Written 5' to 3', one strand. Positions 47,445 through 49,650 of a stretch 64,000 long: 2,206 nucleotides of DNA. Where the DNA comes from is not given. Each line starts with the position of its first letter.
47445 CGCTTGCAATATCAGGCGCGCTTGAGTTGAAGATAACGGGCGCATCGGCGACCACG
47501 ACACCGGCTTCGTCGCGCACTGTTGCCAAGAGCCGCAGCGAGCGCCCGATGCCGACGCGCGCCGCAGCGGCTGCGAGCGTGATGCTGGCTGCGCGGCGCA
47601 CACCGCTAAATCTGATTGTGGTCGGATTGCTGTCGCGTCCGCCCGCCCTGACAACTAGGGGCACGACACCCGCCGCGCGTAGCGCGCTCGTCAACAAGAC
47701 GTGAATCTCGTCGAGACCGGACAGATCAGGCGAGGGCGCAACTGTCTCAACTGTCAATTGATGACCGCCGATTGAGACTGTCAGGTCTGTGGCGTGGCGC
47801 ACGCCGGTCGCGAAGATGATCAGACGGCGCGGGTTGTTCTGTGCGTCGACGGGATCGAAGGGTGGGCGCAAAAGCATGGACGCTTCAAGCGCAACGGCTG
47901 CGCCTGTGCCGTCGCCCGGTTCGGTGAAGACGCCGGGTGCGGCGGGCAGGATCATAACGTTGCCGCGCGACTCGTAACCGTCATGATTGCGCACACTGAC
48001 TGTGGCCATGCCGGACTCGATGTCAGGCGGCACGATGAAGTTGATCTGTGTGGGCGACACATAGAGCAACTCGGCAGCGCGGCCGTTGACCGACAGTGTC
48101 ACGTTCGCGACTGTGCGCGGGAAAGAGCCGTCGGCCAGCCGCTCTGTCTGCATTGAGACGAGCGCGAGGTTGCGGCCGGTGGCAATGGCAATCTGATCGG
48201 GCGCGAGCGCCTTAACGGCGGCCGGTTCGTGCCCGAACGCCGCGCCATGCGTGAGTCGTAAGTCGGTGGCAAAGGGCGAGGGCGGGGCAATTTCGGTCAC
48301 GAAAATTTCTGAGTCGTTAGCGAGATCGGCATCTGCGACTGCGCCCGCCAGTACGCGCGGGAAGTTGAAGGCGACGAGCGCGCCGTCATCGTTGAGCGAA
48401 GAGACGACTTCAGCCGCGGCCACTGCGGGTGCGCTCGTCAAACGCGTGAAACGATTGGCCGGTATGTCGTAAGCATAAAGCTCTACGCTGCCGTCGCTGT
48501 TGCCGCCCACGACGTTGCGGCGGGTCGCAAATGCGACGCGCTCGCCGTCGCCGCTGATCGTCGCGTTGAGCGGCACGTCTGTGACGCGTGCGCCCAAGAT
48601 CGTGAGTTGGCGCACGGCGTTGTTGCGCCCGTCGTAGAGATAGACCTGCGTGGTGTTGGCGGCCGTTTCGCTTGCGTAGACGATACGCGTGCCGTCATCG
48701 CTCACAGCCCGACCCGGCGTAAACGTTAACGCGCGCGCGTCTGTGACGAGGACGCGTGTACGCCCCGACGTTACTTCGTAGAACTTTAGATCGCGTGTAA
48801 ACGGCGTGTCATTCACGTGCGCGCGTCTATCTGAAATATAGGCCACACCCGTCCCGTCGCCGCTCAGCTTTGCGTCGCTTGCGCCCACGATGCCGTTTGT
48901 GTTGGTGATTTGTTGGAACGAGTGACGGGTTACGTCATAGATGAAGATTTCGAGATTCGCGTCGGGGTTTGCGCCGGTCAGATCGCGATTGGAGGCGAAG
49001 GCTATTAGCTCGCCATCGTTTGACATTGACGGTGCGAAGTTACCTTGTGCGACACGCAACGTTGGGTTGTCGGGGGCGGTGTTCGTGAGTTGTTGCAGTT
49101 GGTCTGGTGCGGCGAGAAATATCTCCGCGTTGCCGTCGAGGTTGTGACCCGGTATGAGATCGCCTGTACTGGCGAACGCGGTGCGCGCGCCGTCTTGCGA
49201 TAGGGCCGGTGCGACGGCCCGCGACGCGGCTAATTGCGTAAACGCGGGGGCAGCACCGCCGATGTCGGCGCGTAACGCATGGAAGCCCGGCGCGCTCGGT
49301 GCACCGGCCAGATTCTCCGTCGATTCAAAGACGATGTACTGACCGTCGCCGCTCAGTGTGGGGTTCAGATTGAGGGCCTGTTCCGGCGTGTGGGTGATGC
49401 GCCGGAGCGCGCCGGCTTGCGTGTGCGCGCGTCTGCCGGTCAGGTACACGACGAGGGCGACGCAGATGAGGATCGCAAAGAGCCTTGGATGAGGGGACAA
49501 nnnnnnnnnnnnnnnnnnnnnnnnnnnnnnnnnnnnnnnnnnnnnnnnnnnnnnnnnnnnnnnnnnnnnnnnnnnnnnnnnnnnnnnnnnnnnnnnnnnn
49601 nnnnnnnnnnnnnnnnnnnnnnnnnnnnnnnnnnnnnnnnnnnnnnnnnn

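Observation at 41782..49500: Giant LTD/Big_2 surface protein gene contains at least 3 near-identical 1.42-kb tandem repeats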

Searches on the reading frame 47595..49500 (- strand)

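Call 78: search_protein_families(library=pfam, proteins=[window:47595-49500:-], max_evalue=1)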
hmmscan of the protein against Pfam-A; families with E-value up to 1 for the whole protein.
window:47595-49500:- (635 aa): 4 families
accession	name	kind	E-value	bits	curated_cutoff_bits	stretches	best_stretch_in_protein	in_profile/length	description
PF07676.18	PD40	-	7.5e-21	74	20.9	2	32-67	1-33/38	WD40-like Beta Propeller Repeat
PF01833.30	TIG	-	0.0012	19.3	20.9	1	461-507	27-72/84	IPT/TIG domain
PF20622.4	Big_15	-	0.031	14.6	27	1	457-507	17-67/82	Bacterial Ig domain (Big_16)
PF15354.11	KAAG1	-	0.36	11.9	27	1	88-110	44-66/84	Kidney-associated antigen 1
